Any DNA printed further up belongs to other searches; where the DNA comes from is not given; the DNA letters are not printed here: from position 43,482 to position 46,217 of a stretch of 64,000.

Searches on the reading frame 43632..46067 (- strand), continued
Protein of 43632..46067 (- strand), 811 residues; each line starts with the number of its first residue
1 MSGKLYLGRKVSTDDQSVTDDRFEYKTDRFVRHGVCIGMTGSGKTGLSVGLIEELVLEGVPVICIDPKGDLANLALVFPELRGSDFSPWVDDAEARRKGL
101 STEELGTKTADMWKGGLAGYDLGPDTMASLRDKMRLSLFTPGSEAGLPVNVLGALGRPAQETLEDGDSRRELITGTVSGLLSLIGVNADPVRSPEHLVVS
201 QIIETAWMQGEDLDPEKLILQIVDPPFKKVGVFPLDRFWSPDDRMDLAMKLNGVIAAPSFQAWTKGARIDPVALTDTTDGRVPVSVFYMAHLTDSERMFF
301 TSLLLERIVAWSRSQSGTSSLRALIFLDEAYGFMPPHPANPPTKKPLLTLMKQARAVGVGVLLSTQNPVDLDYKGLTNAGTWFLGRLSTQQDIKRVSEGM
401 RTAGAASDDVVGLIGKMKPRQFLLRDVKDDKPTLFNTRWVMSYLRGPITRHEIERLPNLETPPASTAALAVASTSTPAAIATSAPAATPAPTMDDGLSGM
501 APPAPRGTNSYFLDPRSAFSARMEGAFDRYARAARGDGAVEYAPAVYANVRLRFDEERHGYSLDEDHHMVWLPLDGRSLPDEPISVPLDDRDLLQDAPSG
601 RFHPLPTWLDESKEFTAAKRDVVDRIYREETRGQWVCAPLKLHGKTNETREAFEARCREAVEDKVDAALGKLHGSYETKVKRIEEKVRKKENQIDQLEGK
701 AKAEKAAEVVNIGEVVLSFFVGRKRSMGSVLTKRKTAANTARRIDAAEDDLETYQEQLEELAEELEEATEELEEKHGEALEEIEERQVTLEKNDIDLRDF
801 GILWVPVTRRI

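Call 9: find_encoding_contigs(protein=P0023, flank=8000, max_places=2)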
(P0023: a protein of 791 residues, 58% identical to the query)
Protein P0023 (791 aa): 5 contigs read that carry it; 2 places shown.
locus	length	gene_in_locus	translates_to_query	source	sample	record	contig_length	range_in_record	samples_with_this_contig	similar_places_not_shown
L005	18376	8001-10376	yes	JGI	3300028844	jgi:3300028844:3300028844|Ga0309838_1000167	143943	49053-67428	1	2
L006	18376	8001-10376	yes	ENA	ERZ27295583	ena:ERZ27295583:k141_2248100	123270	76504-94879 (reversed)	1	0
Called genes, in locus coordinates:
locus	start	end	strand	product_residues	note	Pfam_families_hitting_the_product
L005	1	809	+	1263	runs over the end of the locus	PF00069:Pkinase, PF07714:PK_Tyr_Ser-Thr, PF17667:Pkinase_fungal (weak), PF13191:AAA_16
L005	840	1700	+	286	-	PF00596:Aldolase_II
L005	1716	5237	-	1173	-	PF00069:Pkinase, PF07714:PK_Tyr_Ser-Thr, PF13191:AAA_16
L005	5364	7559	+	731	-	-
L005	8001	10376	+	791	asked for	PF01935:DUF87 (weak), PF05872:HerA_C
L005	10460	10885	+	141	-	-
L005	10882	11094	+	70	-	-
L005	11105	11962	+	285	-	PF06508:QueC (weak), PF24167:DUF7411 (weak)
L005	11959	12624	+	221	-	PF22599:SecDF_P1_head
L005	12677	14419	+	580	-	PF02543:Carbam_trans_N, PF16861:Carbam_trans_C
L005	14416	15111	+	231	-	PF00535:Glycos_transf_2, PF13641:Glyco_tranf_2_3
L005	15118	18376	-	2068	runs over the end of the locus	-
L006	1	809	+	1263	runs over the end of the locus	PF00069:Pkinase, PF07714:PK_Tyr_Ser-Thr, PF17667:Pkinase_fungal (weak), PF13191:AAA_16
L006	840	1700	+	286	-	PF00596:Aldolase_II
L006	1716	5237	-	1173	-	PF00069:Pkinase, PF07714:PK_Tyr_Ser-Thr, PF13191:AAA_16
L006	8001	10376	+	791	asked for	PF01935:DUF87 (weak), PF05872:HerA_C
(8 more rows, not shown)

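Call 10: find_encoding_contigs(protein=P0004, flank=8000, max_places=1)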
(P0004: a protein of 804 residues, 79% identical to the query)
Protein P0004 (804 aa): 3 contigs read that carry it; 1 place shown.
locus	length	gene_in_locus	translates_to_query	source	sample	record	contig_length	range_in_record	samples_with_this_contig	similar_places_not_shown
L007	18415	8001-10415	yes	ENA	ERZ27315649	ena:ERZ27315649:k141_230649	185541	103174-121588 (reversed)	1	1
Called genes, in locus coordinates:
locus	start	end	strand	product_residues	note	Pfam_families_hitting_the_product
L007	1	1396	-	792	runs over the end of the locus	PF03130:HEAT_PBS (faint), PF11838:ERAP1_C (faint), PF13646:HEAT_2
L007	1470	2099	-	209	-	PF06725:3D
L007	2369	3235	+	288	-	PF00596:Aldolase_II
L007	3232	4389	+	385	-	-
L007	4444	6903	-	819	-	-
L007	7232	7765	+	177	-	-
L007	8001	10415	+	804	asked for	PF01935:DUF87 (faint), PF05872:HerA_C (weak)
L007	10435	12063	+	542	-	-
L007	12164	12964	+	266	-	-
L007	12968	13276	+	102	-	-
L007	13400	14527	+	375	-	PF01041:DegT_DnrJ_EryC1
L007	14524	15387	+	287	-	PF06508:QueC (weak), PF24167:DUF7411 (weak)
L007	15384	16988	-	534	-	PF16655:PhoD_N, PF16656:Pur_ac_phosph_N (weak), PF09423:PhoD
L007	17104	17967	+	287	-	PF04228:Zn_peptidase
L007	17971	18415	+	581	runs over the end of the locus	PF02543:Carbam_trans_N, PF16861:Carbam_trans_C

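Call 11: find_encoding_contigs(protein=P0005, flank=8000, max_places=1)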
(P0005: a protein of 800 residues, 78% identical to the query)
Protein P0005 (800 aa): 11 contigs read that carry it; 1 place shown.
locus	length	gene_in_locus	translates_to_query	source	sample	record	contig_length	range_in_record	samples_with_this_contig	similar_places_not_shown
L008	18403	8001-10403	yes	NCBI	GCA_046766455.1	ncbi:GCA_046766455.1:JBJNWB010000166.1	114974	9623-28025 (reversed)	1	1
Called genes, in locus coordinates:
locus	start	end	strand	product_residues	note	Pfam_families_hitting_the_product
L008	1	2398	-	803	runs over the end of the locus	PF03130:HEAT_PBS (faint), PF11838:ERAP1_C (faint), PF13513:HEAT_EZ (faint), PF02985:HEAT (faint), PF13646:HEAT_2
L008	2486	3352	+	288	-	PF00596:Aldolase_II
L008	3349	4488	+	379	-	-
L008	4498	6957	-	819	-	-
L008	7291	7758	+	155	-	PF11075:DUF2780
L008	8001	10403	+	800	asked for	PF01935:DUF87 (faint), PF05872:HerA_C (weak)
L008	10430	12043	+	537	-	PF03168:LEA_2 (faint)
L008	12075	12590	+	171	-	-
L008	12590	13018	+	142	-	-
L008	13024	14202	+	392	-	PF01041:DegT_DnrJ_EryC1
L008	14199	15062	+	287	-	PF06508:QueC (weak), PF24167:DUF7411 (weak)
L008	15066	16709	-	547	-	PF16655:PhoD_N, PF09423:PhoD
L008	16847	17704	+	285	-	PF04228:Zn_peptidase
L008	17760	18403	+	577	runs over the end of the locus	PF02543:Carbam_trans_N, PF16861:Carbam_trans_C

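Call 12: find_encoding_contigs(protein=P0010, flank=8000, max_places=1)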
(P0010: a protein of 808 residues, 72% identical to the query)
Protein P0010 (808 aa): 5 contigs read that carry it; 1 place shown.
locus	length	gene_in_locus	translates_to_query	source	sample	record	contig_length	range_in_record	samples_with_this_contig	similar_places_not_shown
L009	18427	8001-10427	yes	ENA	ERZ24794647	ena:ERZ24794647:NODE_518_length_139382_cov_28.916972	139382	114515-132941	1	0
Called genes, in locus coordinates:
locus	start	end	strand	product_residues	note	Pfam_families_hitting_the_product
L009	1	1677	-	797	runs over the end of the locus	PF17963:Big_9 (faint), PF00801:PKD (faint), PF19077:Big_13 (faint), PF22352:K319L-like_PKD (faint), PF11617:Cu-binding_MopE (faint), PF00059:Lectin_C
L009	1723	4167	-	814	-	PF11838:ERAP1_C (faint), PF13646:HEAT_2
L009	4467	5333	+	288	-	PF00596:Aldolase_II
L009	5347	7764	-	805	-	-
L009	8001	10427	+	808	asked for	PF05872:HerA_C (weak)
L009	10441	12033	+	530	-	-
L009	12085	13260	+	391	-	PF00155:Aminotran_1_2 (faint), PF01041:DegT_DnrJ_EryC1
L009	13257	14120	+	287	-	PF06508:QueC (weak), PF24167:DUF7411 (weak)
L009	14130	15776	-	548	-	PF16655:PhoD_N, PF09423:PhoD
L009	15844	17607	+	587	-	PF02543:Carbam_trans_N, PF16861:Carbam_trans_C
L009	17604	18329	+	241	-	PF00535:Glycos_transf_2, PF13641:Glyco_tranf_2_3 (weak)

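Call 13: find_encoding_contigs(protein=P0014, flank=8000, max_places=1)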
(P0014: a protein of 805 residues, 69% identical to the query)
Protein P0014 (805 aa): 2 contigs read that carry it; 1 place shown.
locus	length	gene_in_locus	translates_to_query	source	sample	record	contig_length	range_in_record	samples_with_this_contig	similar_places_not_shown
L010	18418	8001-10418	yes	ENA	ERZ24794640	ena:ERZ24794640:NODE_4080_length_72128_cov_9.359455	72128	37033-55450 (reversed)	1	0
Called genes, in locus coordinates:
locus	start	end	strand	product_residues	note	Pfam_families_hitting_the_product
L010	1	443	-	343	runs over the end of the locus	PF11617:Cu-binding_MopE, PF03781:FGE-sulfatase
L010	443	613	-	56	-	-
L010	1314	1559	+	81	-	PF22513:FitA-like_RHH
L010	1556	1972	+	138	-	PF01850:PIN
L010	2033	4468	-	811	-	PF03130:HEAT_PBS (faint), PF11838:ERAP1_C (faint), PF13646:HEAT_2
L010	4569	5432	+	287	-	PF00596:Aldolase_II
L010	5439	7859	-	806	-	-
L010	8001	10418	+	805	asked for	PF01935:DUF87 (faint), PF05872:HerA_C (weak)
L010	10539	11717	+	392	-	PF00155:Aminotran_1_2 (weak), PF01041:DegT_DnrJ_EryC1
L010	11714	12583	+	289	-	PF06508:QueC (weak), PF24167:DUF7411 (weak)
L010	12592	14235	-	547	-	PF16655:PhoD_N, PF09423:PhoD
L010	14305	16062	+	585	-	PF02543:Carbam_trans_N, PF16861:Carbam_trans_C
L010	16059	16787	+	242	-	PF00535:Glycos_transf_2, PF13641:Glyco_tranf_2_3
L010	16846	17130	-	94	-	-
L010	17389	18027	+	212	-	PF03544:TonB_C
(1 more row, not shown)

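Call 16: find_related_loci(query=A1, collection=genome_contigs, flank=10000)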
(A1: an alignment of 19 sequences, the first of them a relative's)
Query A1 (811 aa) in genome_contigs; peptide patterns used: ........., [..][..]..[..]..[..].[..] (x = any residue, [..] = any of these).
600 stretches matched a pattern (row limit reached: there are more); 597 encode a relative of the query (tblastn E <= 1e-3); the best 80 are kept; 80 distinct loci.
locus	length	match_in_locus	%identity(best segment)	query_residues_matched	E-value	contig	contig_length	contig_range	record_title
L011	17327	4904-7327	72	1-811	0e+0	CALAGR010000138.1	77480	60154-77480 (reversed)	MAG TPA_asm: uncultured proteobacterium isolate ERR2206756_bin.78_CONCOCT_v1.1_MAG genome assembly, contig: ERZ887841.61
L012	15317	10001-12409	48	1-811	0e+0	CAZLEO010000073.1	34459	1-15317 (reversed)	MAG TPA_asm: uncultured Rickettsiales bacterium isolate SRP077602_co5_403 genome assembly, contig: NODE_6147_length_3445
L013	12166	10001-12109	46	1-724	0e+0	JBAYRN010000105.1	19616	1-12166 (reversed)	MAG: Vulcanimicrobiota bacterium isolate SO_2016_LW2_44 scaffold05158_LW138R_2016, whole genome shotgun sequence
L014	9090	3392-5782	40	3-806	0e+0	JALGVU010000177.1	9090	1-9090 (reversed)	MAG: bacterium isolate Meg19_46_Bin_182 Meg19_46_Bin_182_scaffold_38015, whole genome shotgun sequence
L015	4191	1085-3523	39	3-811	0e+0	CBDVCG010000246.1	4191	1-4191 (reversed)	MAG TPA_asm: uncultured Anaerolineales bacterium isolate SRR22302367_binner13_Refined_69 genome assembly, contig: ERZ266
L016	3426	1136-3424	41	3-811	0e+0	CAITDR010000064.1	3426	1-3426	MAG: uncultured proteobacterium isolate ErkenSummer_bin-5044 genome assembly, contig: bin-5044:064/711, whole genome sho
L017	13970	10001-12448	40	3-807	0e+0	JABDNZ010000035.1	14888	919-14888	MAG: Gemmatimonadetes bacterium isolate Site_A17 k127_1378509, whole genome shotgun sequence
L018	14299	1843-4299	38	3-806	0e+0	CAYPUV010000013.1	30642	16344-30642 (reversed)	MAG TPA_asm: uncultured Anaerolineaceae bacterium isolate binchicken_co64_42 genome assembly, contig: NODE_946_length_30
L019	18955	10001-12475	39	3-809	0e+0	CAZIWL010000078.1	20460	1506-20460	MAG TPA_asm: uncultured Anaerolineales bacterium isolate binchicken_co334_394 genome assembly, contig: NODE_4448_length_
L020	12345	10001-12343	40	2-788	4e-180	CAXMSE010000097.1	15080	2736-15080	MAG: uncultured Gammaproteobacteria bacterium isolate 07C-BC-St07_bin.28.orig genome assembly, contig: k141_1787130, who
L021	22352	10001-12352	40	3-807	2e-179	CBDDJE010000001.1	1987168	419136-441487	MAG: Longimicrobiales bacterium isolate 6353df98-31e2-49de-988c-97e44199e14f genome assembly, contig: contig_1, whole ge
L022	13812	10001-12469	39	3-806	2e-179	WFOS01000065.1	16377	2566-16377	MAG: Ardenticatena sp. isolate S012_161 k151_308470, whole genome shotgun sequence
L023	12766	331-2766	40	1-806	1e-178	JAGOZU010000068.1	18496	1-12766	MAG: Promineifilum sp. isolate Gw_Prim_bin_199 Gw_Prim_2197_length_18496_cov_6.057270, whole genome shotgun sequence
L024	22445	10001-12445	37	3-806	2e-177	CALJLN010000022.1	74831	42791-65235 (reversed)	MAG TPA_asm: uncultured Phycisphaerales bacterium isolate SRR1506987_bin.29_CONCOCT_v1.1_MAG genome assembly, contig: ER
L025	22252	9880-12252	39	2-809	8e-177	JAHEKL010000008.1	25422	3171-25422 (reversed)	MAG: Gammaproteobacteria bacterium isolate Ww582 NODE_4732_length_25422_cov_2.757994, whole genome shotgun sequence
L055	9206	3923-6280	36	3-806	2e-171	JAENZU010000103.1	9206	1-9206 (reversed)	MAG: Melioribacter sp. isolate BM5_bin.15 BM5_bin15_NODE_1318_length_9206_cov_4.696208, whole genome shotgun sequence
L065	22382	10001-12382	38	3-806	2e-169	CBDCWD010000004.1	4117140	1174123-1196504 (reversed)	MAG: Nitrospirales bacterium isolate bfe0d4a2-ff9e-45cc-b07f-d7db846c6a6b genome assembly, contig: contig_4, whole genom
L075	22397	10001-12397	38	3-806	2e-168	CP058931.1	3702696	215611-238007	MAG: Nitrospira sp. isolate DJ chromosome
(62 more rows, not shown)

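Call 17: search_solved_structures(query=A1, max_evalue=0.01)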
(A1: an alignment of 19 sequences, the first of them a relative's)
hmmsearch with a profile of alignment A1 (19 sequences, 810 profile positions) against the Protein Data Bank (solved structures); distinct sequences matched with E-value up to 0.01: 5.
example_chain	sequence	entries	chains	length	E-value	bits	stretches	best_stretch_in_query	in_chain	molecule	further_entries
11kk_A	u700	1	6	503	7.6e-11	44.3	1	16-69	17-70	HerA like helicase YjgR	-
8wiv_A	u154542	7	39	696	1.3e-08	36.9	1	275-395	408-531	Helicase HerA central domain-containing protein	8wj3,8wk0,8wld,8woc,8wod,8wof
6sz9_A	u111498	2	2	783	1.4e-06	30.2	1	6-75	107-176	IcmO (DotL)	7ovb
9x1l_A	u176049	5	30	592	0.00016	23.4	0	15-70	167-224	DNA helicase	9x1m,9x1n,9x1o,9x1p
4d2i_A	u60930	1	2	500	0.0026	19.3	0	266-396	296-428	HERA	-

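Call 36: predict_structure(alignment_id=A2)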
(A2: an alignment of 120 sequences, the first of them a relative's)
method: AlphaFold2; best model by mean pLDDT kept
length: 811 residues; sequences in the alignment: 120
mean_pLDDT: 90.1   pTM: 0.64
mean pLDDT of the five models: 90.1, 88.9, 88.4, 88.5, 86.7
residues with pLDDT >= 90: 621; 70-90: 130; 50-70: 24; < 50: 36
segments of 3 or more residues with pLDDT < 50: 465-469, 471-489, 720-728
pLDDT, mean of each block of 10 residues (from residue 1): 90 96 97 95 96 98 97 98 97 97 98 97 97 98 95 92 94 93 91 97 97 96 97 96 97 92 92 96 98 92 95 94 96 83 93 94 92 88 95 90 81 94 94 97 96 94 56 43 41 85 95 96 95 93 98 85 91 94 95 96 96 96 92 87 82 91 91 93 93 89 73 52 43 72 89 93 93 91 89 95 94 69
secondary structure, 60 per line:
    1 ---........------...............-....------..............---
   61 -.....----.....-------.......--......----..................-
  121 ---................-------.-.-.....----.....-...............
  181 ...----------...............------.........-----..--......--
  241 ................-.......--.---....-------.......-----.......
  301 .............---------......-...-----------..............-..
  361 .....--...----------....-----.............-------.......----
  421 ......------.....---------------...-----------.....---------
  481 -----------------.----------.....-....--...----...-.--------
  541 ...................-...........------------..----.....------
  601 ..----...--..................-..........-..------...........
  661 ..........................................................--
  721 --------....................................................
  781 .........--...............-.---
elements in order (helices of 4 or more, strands of 3 or more residues): E4-11 E18-26 H27-32 E34-37 H44-57 E62-66 H71-75 H83-89 H92-97 H102-119 H124-133 E134-139 H151-155 H160-164 H166-183 H194-208 H215-223 H235-238 H241-256 H258-264 H271-274 E282-288 H294-313 E323-328 H344-357 E359-365 E381-384 H390-402 H410-416 E421-426 E433-437 H467-471 E509-513 H515-518 E541-556 E561-571 H612-629 E631-637 H650-718 H729-782 E783-789 E795-806

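Call 38: fold_search(model_id=the predicted structure, library=pdb)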
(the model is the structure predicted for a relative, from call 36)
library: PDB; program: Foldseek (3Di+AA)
matches with E <= 10: 901; with E <= 0.001: 153
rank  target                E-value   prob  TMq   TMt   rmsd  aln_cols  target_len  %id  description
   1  9x1m_A                2.4e-13  1.00  0.34  0.47   5.4       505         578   14  The cryo-EM structure of HerA-NurA complex with AMPPNP and dsDNA from Thermococcus kodakarensis (released 2026-02-04)
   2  4d2i_A                2.9e-13  1.00  0.33  0.55   7.6       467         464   13  Crystal structure of the HerA hexameric DNA translocase from Sulfolobus solfataricus bound to AMP-PNP (released 2014-12-03)
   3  4d2i_B                4.8e-13  1.00  0.34  0.57   6.3       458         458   13  Crystal structure of the HerA hexameric DNA translocase from Sulfolobus solfataricus bound to AMP-PNP (released 2014-12-03)
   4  8wiv_M                3.0e-12  1.00  0.30  0.38  10.4       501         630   15  Cryo-EM structure of a bacterial protein (released 2024-09-11)
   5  9x1l_A                4.7e-12  1.00  0.31  0.41   8.6       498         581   15  The cryo-EM structure of HerA-NurA complex with AMPPNP from Thermococcus kodakarensis (released 2026-02-04)
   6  8wod_D                5.7e-12  1.00  0.32  0.51   7.5       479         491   14  Cryo-EM structure of SIR2/HerA complex (released 2024-09-11)
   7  8woc_D                7.3e-12  1.00  0.31  0.44  11.4       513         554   15  Cryo-EM structure of SIR2/HerA complex (released 2024-09-11)
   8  7es4                  9.4e-12  1.00  0.32  0.63   6.9       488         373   17  the crystral structure of DndH-C-domain (released 2022-05-11)
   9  8wof_D                1.0e-11  1.00  0.30  0.44  11.5       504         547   15  Cryo-EM structure of SIR2/HerA complex (released 2024-09-11)
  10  8wld_L                1.2e-11  1.00  0.31  0.37  11.5       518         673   14  Cryo-EM structure of SIR2/HerA antiphage complex (released 2024-09-11)
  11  8wiv_O                1.2e-11  1.00  0.27  0.33  22.6       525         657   15  Cryo-EM structure of a bacterial protein (released 2024-09-11)
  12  8xav_A                1.7e-11  1.00  0.34  0.46   9.0       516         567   12  Cryo-EM structure of an anti-phage defense complex (released 2024-06-05)
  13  8wld_D                1.8e-11  1.00  0.31  0.38  11.4       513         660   15  Cryo-EM structure of SIR2/HerA antiphage complex (released 2024-09-11)
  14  8wiv_D                2.6e-11  1.00  0.31  0.40   9.8       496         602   16  Cryo-EM structure of a bacterial protein (released 2024-09-11)
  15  8xau_A                3.2e-11  1.00  0.32  0.45   9.8       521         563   12  Cryo-EM structure of HerA (released 2024-06-05)
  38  8wiv_L                6.2e-10  1.00  0.31  0.38  11.4       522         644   14  Cryo-EM structure of a bacterial protein (released 2024-09-11)
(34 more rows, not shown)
